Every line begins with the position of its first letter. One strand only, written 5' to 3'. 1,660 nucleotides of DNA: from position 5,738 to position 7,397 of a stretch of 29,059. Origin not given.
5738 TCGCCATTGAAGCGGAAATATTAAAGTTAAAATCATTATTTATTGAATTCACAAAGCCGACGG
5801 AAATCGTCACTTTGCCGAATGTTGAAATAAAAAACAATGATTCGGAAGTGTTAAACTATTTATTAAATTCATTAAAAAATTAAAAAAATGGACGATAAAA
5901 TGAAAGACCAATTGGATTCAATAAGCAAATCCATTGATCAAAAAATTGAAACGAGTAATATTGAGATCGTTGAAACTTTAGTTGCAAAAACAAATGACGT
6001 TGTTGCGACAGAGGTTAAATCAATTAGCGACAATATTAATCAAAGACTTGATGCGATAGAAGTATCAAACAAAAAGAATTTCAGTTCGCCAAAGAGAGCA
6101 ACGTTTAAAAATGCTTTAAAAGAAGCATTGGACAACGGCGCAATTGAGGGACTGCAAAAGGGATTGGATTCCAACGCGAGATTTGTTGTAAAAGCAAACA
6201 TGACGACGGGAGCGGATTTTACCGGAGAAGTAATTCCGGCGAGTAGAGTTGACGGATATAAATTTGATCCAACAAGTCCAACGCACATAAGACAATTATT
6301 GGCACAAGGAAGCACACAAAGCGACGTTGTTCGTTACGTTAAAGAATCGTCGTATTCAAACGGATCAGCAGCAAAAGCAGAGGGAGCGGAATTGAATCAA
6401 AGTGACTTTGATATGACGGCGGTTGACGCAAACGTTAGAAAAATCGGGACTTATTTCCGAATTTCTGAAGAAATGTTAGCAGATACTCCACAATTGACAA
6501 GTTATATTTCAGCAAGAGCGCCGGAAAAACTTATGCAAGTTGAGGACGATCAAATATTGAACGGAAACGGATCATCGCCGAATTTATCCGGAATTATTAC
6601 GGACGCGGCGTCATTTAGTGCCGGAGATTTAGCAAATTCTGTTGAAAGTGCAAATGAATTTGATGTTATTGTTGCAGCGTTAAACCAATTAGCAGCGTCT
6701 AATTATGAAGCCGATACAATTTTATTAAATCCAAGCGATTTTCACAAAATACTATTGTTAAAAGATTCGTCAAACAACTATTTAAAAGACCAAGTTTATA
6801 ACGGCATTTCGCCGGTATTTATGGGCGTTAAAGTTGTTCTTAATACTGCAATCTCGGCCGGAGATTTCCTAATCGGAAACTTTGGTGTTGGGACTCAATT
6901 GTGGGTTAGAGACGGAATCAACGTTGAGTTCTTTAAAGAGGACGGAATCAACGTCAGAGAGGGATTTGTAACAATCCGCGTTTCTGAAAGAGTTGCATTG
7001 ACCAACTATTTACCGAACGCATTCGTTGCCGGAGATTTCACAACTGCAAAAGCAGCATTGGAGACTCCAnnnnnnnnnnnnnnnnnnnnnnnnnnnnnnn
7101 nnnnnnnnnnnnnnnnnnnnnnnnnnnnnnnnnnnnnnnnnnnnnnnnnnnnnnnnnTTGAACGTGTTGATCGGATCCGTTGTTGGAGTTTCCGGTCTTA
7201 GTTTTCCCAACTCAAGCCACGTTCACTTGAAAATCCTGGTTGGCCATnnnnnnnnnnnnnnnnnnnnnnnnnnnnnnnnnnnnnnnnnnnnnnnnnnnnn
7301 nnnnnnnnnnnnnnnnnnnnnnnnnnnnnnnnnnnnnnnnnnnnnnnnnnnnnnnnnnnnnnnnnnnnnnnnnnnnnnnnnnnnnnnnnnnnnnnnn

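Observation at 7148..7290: Second, upstream ORF-less unit (~120 nt): two-domain hairpin RNA, including a GTTG...CAAC hairpin reminiscent of type VI-B repeats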

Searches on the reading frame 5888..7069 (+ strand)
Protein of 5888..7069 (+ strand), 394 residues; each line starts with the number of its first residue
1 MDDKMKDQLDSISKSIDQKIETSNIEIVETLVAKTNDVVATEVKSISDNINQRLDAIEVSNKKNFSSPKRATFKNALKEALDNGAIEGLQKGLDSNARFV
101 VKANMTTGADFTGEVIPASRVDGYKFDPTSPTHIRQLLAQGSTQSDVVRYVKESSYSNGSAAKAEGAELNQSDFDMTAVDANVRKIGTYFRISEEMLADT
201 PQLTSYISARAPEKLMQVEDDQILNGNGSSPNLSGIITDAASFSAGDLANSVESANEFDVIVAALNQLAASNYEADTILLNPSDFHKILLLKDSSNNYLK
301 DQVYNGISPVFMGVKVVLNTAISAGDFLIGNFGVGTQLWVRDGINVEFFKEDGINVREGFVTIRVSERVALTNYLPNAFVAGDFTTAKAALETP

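Call 10: find_related_loci(query=window:5888-7069:+, collection=viral_contigs, flank=4000)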
Query window:5888-7069:+ (394 aa) in viral_contigs; peptide patterns used: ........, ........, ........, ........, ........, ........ (x = any residue, [..] = any of these).
197 stretches matched a pattern; 195 encode a relative of the query (tblastn E <= 1e-3); the best 80 are kept; 80 distinct loci.
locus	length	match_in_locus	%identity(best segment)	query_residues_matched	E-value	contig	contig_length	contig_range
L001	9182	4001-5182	96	1-394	0e+0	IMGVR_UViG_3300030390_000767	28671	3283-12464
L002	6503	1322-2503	77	1-394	0e+0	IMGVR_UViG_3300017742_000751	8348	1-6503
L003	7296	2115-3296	77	1-394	0e+0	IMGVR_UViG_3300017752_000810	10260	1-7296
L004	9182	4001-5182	77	1-394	0e+0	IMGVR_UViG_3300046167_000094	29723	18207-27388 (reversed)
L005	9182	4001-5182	78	1-394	0e+0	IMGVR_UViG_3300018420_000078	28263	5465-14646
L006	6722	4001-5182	78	1-394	0e+0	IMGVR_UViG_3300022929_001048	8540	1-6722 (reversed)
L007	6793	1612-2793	77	1-394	0e+0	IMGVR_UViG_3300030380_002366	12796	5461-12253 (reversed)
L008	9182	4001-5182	76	1-394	0e+0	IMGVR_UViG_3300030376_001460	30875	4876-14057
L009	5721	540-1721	76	1-394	0e+0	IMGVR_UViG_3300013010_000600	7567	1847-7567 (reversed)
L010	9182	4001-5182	77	1-394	0e+0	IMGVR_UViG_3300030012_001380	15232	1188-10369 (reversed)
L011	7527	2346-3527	76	1-394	0e+0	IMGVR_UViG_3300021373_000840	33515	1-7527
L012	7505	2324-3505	76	1-394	0e+0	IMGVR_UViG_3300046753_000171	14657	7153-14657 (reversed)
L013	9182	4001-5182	76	1-394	0e+0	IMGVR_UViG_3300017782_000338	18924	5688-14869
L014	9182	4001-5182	73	1-394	0e+0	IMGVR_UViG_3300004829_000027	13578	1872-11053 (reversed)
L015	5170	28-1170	74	1-393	0e+0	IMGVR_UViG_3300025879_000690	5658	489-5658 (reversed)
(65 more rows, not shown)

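Call 20: find_encoding_contigs(protein=window:5888-7069:+, flank=3000, max_places=10)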
Protein window:5888-7069:+ (394 aa): 21 contigs read that carry it; 8 places shown.
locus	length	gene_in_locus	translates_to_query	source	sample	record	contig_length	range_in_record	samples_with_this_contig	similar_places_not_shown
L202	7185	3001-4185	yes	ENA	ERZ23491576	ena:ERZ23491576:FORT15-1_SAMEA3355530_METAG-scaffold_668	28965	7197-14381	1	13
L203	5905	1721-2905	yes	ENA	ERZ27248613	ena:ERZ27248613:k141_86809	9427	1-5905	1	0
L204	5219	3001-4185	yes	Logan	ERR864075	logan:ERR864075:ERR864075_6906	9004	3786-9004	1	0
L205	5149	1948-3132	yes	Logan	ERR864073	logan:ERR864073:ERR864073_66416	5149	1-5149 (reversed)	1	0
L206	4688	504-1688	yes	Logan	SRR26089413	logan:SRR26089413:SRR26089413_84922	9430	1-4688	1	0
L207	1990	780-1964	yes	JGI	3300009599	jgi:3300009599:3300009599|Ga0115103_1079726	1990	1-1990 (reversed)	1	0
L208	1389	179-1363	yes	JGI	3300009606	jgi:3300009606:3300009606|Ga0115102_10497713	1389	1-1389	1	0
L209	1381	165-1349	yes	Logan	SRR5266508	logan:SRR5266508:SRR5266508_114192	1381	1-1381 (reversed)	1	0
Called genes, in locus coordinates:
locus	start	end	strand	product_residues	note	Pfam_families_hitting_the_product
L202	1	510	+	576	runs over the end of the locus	PF04860:Phage_portal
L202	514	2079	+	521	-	PF04233:Phage_Mu_F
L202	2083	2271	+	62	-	-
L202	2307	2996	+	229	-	PF04586:Peptidase_S78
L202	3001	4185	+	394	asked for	PF05065:Phage_capsid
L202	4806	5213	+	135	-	-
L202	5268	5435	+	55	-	-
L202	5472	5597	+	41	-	-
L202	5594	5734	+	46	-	-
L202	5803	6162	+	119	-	PF11645:PDDEXK_5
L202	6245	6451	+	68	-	-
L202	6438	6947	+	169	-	PF05135:Phage_connect_1 (weak)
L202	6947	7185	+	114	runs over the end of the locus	PF05521:Phage_HCP (weak)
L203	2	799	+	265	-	?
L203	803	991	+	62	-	-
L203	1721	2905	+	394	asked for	PF05065:Phage_capsid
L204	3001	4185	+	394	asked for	PF05065:Phage_capsid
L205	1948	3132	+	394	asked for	PF05065:Phage_capsid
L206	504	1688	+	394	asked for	PF05065:Phage_capsid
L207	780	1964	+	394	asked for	PF05065:Phage_capsid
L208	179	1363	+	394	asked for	PF05065:Phage_capsid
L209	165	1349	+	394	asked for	PF05065:Phage_capsid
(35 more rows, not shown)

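Call 29: search_dna_similar(query=window:5888-7069:+, collection=phages, mode=protein, max_rows=25)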
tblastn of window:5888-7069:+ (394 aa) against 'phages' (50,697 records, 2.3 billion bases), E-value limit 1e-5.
Records with a match: 826; places in all: 826; records where one place covers at least 80% of the query: 101.
Best place of each record, by identity: <60% 826.
By first word of the organism name: Mycobacterium 230; Arthrobacter 135; Microbacterium 94; Gordonia 64; Pseudomonas 44; Escherichia 35; Vibrio 26; Moraxella 23; Polaribacter 17; Xanthomonas 16; and 40 more.
By host as written in the record: Mycobacterium smegmatis mc2 155 174; Arthrobacter sp. ATCC 21022 84; Microbacterium foliorum NRRL B-24224 53; Gordonia terrae 3612 41; Microbacterium foliorum NRRL B-24224 SEA 31; Escherichia coli 28; Moraxella catarrhalis 23; - 22; and 148 more.
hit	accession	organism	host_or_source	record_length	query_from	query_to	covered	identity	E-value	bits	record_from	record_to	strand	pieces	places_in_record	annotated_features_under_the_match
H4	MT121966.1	Pseudomonas phage SC_8_H2H8_2017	Pseudomonas sp.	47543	2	384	97%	34.5%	1e-44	171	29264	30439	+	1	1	capsid family protein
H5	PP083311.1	Pseudomonas phage VB_PaD_phPA-G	Pseudomonas aeruginosa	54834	3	387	98%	32.3%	2e-41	161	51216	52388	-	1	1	major head protein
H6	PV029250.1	Pseudomonas phage D3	-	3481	3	387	98%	32.3%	3e-41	160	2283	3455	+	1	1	orf6: major capsid protein gp6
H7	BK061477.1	Pseudomonas phage vB_PaeS-D14C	Pseudomonas aeruginosa strain 1-13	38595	3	387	98%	32.3%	4e-41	160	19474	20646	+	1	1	hypothetical protein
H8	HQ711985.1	Pseudomonas phage PMG1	Pseudomonas aeruginosa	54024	3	387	98%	32.3%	4e-41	160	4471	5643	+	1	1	major capsid protein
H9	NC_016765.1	Pseudomonas phage PMG1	Pseudomonas aeruginosa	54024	3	387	98%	32.3%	4e-41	160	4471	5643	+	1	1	major head protein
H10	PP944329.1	Pseudomonas phage phi_D3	Pseudomonas aeruginosa PAO1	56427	3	387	98%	32.3%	4e-41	160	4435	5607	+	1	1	major head protein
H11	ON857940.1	Pseudomonas phage vB_PeaS_FBPa47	Pseudomonas sp.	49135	3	387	98%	32.3%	4e-41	160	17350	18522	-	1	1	major capsid protein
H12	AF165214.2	Pseudomonas phage D3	Pseudomonas aeruginosa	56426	3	387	98%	32.3%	1e-40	159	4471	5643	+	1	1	orf6: major capsid protein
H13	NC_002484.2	Pseudomonas phage D3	Pseudomonas aeruginosa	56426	3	387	98%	32.3%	1e-40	159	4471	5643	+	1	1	orf6: major head protein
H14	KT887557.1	Pseudomonas phage phi1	Pseudomonas aeruginosa WH-SGI-V-07651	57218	3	387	98%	32.3%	3e-40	158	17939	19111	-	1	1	major capsid protein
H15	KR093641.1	Moraxella phage Mcat17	Moraxella catarrhalis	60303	22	392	94%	32.5%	2e-38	152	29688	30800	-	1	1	coat protein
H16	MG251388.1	Pseudomonas phage Psp6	Pseudomonas putida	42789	3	394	99%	30.3%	2e-31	132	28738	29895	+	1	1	major capsid protein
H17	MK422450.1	Klebsiella phage ST13-OXA48phi12.4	Klebsiella pneumoniae ST13-OXA48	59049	7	387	97%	31.1%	1e-42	165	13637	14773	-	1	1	major capsid protein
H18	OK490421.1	Klebsiella phage Kp4866-6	Klebsiella pneumoniae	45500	7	387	97%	30.9%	5e-43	166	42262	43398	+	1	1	record has no annotation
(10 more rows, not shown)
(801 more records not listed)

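Call 72: find_homologous_proteins(query=window:5888-7069:+, max_evalue=1e-100)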
Query window:5888-7069:+ (394 aa): 1481 proteins with E <= 1e-100 among 8000 candidates; the best 120 are listed.
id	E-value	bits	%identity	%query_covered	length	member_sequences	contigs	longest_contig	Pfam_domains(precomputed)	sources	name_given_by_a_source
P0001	3.2e-248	841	100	100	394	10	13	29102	PF05065.20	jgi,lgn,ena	-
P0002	5.9e-222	754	89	99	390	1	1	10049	PF05065.20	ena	-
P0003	8.0e-199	678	78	100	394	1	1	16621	PF05065.20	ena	-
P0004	5.5e-198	676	78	100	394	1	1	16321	PF25209.3,PF05065.20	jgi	jgi:HK97 family phage major capsid protein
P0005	6.6e-198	675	78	100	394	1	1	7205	PF25209.3,PF05065.20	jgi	jgi:HK97 family phage major capsid protein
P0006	1.1e-197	675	78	100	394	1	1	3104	PF25209.3,PF05065.20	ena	-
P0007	1.1e-197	674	78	100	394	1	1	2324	PF05065.20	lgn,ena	-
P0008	1.2e-197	674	78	100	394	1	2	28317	PF05065.20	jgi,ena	-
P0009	1.3e-197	674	78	100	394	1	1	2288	PF05065.20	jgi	-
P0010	1.4e-197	674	78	100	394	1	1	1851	PF05065.20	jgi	-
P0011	1.6e-197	674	78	100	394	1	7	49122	PF25209.3,PF05065.20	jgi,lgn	jgi:HK97 family phage major capsid protein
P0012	1.9e-197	674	78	100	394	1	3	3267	PF25209.3,PF05065.20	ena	-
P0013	2.3e-197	674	77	100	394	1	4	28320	PF05065.20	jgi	jgi:HK97 family phage major capsid protein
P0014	2.3e-197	673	78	100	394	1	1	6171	PF05065.20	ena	-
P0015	2.4e-197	673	78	100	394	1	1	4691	PF25209.3,PF05065.20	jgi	jgi:HK97 family phage major capsid protein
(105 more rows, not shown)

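Call 73: find_encoding_contigs(protein=P0002, flank=3000, max_places=5)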
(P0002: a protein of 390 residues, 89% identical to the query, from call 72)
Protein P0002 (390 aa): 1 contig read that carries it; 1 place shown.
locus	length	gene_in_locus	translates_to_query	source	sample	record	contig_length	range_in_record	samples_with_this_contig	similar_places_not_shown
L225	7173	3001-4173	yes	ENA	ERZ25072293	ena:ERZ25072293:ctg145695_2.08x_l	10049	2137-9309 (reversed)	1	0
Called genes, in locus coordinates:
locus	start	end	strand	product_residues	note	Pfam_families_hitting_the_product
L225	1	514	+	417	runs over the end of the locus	?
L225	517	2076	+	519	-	PF04233:Phage_Mu_F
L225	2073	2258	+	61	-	-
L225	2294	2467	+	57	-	-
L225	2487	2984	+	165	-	PF04586:Peptidase_S78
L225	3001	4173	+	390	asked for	PF05065:Phage_capsid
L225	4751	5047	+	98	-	-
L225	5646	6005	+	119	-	PF11645:PDDEXK_5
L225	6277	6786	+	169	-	PF05135:Phage_connect_1 (faint)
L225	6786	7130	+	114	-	-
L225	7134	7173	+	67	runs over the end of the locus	-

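Call 74: list_cluster_members(proteins=[P0001])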
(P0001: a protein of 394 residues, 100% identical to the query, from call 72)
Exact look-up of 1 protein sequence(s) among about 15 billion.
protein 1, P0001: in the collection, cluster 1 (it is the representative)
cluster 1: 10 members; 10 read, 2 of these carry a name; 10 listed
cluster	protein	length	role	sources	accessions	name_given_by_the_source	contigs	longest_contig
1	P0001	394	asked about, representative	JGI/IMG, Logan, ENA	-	-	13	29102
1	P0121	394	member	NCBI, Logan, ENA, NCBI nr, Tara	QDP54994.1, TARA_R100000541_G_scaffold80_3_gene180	MAG: putative major capsid protein [Prokaryotic dsDNA virus sp.] | strand:- start:24333 stop:25517 length:1185 start_codon:yes stop_codon:yes ...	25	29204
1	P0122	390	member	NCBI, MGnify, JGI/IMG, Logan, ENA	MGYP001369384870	CR=1 FL=1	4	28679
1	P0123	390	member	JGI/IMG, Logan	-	-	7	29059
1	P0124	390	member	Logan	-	-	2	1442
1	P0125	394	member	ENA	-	-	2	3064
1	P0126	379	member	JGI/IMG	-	-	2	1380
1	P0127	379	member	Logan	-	-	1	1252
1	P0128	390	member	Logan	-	-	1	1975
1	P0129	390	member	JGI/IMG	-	-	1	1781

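Call 76: find_encoding_contigs(protein=P0121, flank=2500, max_places=10)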
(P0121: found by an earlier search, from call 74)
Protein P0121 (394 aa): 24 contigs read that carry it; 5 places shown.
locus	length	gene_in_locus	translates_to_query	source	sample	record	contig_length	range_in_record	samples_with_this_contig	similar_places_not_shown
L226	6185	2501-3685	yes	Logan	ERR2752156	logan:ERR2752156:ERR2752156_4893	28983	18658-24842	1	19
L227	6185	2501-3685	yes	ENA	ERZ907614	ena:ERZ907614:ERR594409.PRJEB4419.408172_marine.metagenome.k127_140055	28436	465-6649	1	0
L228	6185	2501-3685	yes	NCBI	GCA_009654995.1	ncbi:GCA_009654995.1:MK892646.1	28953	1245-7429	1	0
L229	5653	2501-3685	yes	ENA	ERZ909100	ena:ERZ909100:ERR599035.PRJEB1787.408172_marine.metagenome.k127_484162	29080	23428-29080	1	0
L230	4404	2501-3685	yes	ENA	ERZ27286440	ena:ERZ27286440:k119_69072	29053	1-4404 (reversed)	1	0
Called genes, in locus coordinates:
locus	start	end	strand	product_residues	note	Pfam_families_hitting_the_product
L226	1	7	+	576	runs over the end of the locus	PF04860:Phage_portal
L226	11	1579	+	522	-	PF04233:Phage_Mu_F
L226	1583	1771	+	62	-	-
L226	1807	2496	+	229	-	PF04586:Peptidase_S78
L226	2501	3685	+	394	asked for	PF05065:Phage_capsid, PF25209:Phage_capsid_4 (weak)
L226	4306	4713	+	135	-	-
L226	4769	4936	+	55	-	-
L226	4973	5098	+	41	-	-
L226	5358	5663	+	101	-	PF11645:PDDEXK_5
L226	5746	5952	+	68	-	-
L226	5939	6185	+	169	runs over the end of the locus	PF05135:Phage_connect_1 (faint)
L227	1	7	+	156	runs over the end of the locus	?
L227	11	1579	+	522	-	PF04233:Phage_Mu_F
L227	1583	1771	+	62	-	-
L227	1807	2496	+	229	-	PF04586:Peptidase_S78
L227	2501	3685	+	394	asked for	PF05065:Phage_capsid, PF25209:Phage_capsid_4 (weak)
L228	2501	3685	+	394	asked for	PF05065:Phage_capsid, PF25209:Phage_capsid_4 (weak)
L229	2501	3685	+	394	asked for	PF05065:Phage_capsid, PF25209:Phage_capsid_4 (weak)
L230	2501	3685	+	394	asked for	PF05065:Phage_capsid, PF25209:Phage_capsid_4 (weak)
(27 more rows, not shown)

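Call 78: find_encoding_contigs(protein=P0125, flank=2500, max_places=5)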
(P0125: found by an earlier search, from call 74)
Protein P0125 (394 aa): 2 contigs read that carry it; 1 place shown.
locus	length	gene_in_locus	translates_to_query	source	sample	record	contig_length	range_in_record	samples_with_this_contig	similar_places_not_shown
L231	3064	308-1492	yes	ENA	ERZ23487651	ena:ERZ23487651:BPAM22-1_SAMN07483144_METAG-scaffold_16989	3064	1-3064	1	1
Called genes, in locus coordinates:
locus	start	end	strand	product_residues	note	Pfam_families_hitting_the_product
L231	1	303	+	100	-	?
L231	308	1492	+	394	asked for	PF05065:Phage_capsid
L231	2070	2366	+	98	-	-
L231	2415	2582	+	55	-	-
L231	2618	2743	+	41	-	-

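Call 79: find_encoding_contigs(protein=P0128, flank=2500, max_places=5)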
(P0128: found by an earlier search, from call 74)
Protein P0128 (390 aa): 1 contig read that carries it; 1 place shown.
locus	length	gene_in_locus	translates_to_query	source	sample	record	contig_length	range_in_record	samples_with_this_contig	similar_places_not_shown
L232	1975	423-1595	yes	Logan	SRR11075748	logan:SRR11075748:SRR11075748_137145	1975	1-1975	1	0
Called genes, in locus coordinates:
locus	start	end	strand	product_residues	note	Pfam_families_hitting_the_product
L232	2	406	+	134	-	?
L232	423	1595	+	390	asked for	PF05065:Phage_capsid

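Call 81: find_encoding_contigs(protein=P0129, flank=2500, max_places=5)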
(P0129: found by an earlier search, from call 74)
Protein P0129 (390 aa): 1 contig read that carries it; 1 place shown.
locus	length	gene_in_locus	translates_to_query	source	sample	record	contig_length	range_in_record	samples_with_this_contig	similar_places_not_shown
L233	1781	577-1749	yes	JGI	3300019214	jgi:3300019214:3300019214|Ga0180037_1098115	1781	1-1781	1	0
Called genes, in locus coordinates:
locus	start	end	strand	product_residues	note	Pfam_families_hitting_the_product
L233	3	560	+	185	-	?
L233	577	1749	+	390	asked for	PF05065:Phage_capsid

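Call 82: find_encoding_contigs(protein=P0124, flank=2500, max_places=5)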
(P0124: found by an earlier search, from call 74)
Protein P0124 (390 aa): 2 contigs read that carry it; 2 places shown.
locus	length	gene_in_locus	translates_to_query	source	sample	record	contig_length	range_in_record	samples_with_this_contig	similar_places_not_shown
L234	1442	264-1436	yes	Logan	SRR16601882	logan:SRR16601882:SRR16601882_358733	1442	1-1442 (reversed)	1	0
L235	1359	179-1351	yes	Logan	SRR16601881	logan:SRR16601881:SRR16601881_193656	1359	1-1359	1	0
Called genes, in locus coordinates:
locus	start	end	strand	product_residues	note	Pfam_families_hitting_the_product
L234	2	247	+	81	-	?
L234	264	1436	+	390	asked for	PF05065:Phage_capsid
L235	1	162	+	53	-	?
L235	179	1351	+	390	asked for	PF05065:Phage_capsid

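Call 83: find_encoding_contigs(protein=P0122, flank=2500, max_places=8)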
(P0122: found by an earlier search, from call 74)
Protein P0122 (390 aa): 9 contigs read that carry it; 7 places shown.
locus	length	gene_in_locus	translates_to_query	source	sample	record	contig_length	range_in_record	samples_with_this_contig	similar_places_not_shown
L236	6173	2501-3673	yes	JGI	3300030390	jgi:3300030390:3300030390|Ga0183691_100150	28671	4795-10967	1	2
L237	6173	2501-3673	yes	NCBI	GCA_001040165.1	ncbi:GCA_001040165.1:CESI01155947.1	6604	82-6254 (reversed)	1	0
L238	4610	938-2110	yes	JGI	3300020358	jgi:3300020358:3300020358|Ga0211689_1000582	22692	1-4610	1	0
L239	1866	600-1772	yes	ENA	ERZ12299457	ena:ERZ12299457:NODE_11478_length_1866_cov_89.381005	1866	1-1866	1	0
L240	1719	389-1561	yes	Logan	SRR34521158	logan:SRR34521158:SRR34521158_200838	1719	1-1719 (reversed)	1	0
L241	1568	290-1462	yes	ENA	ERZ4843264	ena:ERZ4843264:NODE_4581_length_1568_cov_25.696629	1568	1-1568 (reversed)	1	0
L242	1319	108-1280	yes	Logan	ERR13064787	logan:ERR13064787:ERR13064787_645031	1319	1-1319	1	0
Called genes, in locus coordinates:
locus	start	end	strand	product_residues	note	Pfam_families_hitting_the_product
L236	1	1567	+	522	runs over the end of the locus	PF04233:Phage_Mu_F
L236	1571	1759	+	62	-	-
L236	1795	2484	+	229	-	PF04586:Peptidase_S78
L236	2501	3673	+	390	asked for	PF05065:Phage_capsid, PF25209:Phage_capsid_4 (weak)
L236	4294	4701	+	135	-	-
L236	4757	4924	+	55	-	-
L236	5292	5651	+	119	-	PF11645:PDDEXK_5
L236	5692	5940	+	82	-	-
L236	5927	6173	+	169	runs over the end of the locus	PF05135:Phage_connect_1 (faint)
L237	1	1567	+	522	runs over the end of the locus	PF04233:Phage_Mu_F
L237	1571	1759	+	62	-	-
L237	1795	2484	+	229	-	PF04586:Peptidase_S78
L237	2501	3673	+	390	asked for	PF05065:Phage_capsid, PF25209:Phage_capsid_4 (weak)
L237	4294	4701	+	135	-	-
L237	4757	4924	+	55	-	-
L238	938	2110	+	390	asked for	PF05065:Phage_capsid, PF25209:Phage_capsid_4 (weak)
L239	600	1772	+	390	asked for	PF05065:Phage_capsid, PF25209:Phage_capsid_4 (weak)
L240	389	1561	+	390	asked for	PF05065:Phage_capsid, PF25209:Phage_capsid_4 (weak)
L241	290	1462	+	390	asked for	PF05065:Phage_capsid, PF25209:Phage_capsid_4 (weak)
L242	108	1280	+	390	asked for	PF05065:Phage_capsid, PF25209:Phage_capsid_4 (weak)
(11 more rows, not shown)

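Call 94: find_encoding_contigs(protein=P0123, flank=1500, max_places=10)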
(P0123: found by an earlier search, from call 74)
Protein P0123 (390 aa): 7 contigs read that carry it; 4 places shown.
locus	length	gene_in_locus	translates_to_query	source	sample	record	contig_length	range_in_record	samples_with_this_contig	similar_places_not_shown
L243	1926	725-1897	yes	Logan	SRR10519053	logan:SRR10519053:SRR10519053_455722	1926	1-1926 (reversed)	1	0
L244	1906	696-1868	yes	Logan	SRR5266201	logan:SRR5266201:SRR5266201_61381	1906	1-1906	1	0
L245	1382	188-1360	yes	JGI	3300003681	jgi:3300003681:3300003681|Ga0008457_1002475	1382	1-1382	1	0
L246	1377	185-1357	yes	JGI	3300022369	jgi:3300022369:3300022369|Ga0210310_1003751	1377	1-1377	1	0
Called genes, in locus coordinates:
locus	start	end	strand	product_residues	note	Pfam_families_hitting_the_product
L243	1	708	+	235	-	?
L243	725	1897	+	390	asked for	PF05065:Phage_capsid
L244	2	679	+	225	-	?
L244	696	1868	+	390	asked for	PF05065:Phage_capsid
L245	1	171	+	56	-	?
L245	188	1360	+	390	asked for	PF05065:Phage_capsid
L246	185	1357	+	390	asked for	PF05065:Phage_capsid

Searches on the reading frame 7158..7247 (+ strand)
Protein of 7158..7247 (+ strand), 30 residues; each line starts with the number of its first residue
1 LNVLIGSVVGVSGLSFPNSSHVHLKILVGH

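Call 33: search_protein_families(library=pfam, proteins=[window:7158-7247:+], max_evalue=0.1)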
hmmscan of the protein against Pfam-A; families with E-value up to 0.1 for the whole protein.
window:7158-7247:+ (30 aa): 0 families
